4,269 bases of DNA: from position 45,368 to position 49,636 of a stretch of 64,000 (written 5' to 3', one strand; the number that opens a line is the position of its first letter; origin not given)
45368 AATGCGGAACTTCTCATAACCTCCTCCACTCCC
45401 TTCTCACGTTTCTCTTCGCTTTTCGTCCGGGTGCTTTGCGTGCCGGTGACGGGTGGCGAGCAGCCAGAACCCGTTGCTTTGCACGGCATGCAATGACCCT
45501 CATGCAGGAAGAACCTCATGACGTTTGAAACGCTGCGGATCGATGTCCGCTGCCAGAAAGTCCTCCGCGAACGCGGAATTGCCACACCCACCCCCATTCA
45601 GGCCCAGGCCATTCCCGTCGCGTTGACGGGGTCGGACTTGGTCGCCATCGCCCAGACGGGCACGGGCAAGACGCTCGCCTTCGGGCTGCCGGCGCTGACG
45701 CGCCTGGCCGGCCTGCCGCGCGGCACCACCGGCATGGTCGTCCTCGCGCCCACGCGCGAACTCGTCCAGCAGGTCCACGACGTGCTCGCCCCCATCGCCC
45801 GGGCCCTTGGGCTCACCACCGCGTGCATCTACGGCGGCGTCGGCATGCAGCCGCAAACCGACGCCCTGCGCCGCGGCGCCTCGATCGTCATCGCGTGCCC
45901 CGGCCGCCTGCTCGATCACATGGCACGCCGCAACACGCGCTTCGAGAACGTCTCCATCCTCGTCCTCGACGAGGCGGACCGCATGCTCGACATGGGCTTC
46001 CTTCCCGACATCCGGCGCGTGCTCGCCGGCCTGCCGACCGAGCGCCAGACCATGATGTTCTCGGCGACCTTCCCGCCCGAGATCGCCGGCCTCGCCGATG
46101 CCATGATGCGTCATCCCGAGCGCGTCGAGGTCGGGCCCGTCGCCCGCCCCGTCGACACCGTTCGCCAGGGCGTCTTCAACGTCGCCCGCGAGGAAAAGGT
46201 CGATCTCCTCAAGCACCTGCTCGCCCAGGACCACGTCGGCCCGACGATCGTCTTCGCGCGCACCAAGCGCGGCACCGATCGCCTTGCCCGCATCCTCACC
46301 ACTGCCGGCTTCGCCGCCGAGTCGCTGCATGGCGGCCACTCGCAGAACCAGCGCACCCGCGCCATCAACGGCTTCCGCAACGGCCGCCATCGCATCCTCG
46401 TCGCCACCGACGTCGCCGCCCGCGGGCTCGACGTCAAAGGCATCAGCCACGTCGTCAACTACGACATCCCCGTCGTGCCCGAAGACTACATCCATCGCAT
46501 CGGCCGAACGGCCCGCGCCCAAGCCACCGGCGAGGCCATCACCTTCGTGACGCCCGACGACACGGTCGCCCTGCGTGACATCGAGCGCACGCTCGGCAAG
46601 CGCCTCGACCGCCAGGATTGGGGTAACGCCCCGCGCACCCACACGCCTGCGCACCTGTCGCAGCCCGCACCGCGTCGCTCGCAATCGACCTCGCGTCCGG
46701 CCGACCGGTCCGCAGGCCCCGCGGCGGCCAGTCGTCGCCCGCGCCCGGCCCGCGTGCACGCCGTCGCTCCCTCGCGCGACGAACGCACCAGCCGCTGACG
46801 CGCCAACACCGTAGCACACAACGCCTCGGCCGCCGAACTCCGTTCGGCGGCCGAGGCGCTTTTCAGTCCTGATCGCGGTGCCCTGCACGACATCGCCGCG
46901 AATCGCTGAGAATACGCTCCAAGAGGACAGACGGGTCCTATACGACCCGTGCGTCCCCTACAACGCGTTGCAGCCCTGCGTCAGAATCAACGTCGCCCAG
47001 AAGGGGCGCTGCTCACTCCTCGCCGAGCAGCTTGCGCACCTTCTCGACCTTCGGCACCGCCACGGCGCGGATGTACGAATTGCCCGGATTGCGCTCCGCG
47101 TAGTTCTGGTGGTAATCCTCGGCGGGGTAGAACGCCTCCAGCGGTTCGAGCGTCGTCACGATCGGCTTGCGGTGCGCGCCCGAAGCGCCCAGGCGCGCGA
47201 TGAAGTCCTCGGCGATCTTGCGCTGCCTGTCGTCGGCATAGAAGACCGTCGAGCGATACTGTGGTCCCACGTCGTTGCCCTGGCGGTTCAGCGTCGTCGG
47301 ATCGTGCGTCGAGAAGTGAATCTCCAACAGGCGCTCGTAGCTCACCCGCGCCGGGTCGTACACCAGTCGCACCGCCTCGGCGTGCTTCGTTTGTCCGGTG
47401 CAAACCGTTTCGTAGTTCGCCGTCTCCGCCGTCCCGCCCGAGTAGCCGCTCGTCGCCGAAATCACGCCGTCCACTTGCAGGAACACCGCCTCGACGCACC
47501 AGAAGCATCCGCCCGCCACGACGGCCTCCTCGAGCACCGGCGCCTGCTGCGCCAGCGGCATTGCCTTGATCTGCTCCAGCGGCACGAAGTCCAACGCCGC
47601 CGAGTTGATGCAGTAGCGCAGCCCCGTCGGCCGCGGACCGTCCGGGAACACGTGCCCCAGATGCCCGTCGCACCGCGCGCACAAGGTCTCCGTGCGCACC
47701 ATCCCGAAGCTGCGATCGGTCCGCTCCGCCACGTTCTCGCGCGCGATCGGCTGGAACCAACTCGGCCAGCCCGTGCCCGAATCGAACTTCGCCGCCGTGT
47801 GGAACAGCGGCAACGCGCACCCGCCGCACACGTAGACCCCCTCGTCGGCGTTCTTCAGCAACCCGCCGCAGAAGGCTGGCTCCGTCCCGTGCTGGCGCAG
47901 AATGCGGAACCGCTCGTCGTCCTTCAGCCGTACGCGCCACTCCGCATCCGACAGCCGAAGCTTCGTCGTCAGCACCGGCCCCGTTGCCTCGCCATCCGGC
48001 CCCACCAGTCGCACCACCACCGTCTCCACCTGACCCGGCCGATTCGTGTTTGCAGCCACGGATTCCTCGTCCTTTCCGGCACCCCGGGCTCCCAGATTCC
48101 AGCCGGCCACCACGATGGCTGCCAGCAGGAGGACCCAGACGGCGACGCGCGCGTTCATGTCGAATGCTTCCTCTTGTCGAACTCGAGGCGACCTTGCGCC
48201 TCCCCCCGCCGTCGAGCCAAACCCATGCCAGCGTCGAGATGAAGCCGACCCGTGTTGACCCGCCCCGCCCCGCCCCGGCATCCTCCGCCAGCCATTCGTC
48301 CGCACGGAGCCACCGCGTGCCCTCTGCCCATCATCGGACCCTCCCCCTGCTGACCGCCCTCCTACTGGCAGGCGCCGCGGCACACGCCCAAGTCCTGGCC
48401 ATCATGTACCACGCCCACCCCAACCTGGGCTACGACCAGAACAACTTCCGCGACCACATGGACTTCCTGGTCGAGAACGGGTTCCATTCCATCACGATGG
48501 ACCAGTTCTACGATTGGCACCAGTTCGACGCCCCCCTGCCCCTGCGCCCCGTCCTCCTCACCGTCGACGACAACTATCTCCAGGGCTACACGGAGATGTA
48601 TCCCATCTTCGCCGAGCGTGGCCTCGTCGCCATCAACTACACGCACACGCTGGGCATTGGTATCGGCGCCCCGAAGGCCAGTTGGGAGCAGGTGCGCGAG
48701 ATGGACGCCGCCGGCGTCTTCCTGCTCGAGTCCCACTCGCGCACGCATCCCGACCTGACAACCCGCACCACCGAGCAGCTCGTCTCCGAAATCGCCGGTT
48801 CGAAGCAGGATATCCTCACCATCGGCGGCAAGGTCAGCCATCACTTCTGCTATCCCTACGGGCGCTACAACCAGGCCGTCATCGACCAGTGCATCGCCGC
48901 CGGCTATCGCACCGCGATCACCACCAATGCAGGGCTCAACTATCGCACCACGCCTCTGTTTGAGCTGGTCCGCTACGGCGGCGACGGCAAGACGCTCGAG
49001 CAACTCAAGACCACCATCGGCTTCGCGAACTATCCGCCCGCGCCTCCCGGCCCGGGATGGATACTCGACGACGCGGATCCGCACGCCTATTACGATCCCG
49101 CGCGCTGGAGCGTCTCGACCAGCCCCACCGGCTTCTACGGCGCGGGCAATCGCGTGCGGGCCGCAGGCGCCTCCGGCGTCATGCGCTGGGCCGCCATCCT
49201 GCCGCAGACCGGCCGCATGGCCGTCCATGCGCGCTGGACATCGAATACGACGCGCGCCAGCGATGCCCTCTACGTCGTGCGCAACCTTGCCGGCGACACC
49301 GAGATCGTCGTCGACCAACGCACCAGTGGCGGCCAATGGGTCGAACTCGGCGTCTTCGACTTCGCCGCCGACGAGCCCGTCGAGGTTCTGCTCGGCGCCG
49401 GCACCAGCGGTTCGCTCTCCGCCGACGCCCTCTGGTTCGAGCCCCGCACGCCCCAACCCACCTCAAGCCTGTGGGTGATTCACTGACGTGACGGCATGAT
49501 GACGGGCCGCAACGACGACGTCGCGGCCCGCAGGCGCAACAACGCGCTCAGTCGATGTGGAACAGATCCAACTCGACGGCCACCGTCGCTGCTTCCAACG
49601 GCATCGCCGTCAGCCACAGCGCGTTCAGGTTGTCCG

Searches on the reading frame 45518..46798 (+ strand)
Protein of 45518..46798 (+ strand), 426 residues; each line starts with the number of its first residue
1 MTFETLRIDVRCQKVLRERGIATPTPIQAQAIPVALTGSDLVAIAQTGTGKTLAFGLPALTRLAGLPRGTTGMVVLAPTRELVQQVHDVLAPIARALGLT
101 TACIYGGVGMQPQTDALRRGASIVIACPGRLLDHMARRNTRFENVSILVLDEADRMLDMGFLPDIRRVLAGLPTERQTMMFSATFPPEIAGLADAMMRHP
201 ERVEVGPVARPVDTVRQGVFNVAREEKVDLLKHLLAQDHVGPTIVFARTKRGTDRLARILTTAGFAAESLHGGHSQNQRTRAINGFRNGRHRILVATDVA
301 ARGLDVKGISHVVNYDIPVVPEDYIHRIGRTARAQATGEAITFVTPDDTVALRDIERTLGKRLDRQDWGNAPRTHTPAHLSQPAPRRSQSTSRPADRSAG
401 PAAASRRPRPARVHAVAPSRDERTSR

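Call 74: search_protein_families(library=pfam, proteins=[window:45518-46798:+], max_evalue=0.001)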
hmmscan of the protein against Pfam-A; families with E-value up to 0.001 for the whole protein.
window:45518-46798:+ (426 aa): 2 families
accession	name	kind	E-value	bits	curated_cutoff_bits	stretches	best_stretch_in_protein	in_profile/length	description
PF00270.35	DEAD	-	8e-48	162.8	26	1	25-189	1-164/167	DEAD/DEAH box helicase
PF00271.37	Helicase_C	-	6.5e-31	107.3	23.5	1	226-334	1-109/110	Helicase conserved C-terminal domain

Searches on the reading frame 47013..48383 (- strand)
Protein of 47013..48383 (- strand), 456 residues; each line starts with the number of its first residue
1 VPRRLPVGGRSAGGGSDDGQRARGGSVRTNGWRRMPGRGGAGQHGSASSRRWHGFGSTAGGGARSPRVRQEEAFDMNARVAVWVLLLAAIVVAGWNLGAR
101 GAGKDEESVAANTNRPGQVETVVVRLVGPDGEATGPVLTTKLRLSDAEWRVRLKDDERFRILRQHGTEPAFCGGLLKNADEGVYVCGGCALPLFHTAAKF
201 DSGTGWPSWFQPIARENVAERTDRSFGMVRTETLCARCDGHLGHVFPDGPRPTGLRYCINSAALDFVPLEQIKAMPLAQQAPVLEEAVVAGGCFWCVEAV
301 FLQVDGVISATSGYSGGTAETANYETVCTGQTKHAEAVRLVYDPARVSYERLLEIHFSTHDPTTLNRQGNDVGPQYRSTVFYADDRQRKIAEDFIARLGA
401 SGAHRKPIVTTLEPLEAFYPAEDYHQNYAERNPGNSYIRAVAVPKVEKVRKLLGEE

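Call 74: search_protein_families(library=pfam, proteins=[window:47013-48383:-], max_evalue=0.001)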
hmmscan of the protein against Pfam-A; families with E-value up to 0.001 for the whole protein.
window:47013-48383:- (456 aa): 2 families
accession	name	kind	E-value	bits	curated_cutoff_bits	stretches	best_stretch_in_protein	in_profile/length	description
PF01625.27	PMSR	-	8.8e-63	211.6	23.7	1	286-437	1-151/153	Peptide methionine sulfoxide reductase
PF01641.26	SelR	-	5.5e-46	155.7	24.9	1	156-268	3-116/116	SelR domain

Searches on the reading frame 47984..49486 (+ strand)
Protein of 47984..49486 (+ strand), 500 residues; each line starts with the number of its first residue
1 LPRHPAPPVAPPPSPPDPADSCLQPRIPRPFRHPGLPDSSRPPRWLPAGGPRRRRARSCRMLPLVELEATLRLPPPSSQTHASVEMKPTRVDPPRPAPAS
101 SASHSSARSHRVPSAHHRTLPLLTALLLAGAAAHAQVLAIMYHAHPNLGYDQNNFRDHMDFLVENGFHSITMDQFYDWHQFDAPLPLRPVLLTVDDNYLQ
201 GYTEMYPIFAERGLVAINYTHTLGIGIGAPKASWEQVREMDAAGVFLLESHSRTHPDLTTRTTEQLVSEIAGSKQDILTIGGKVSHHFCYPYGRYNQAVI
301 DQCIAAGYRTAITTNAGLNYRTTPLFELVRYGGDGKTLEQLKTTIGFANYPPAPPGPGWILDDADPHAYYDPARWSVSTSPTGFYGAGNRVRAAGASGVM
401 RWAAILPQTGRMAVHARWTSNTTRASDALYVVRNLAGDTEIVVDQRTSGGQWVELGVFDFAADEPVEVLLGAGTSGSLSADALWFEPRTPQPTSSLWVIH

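Call 74: search_protein_families(library=pfam, proteins=[window:47984-49486:+], max_evalue=0.001)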
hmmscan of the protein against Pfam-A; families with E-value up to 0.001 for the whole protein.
window:47984-49486:+ (500 aa): 2 families
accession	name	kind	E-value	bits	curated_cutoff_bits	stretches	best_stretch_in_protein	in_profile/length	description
PF25275.1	Golvesin_C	-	1.8e-20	73.8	31.6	1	360-485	2-130/132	Golvesin C-terminal domain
PF01522.26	Polysacc_deac_1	-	1.8e-20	73.6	23.1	1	188-310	7-123/124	Polysaccharide deacetylase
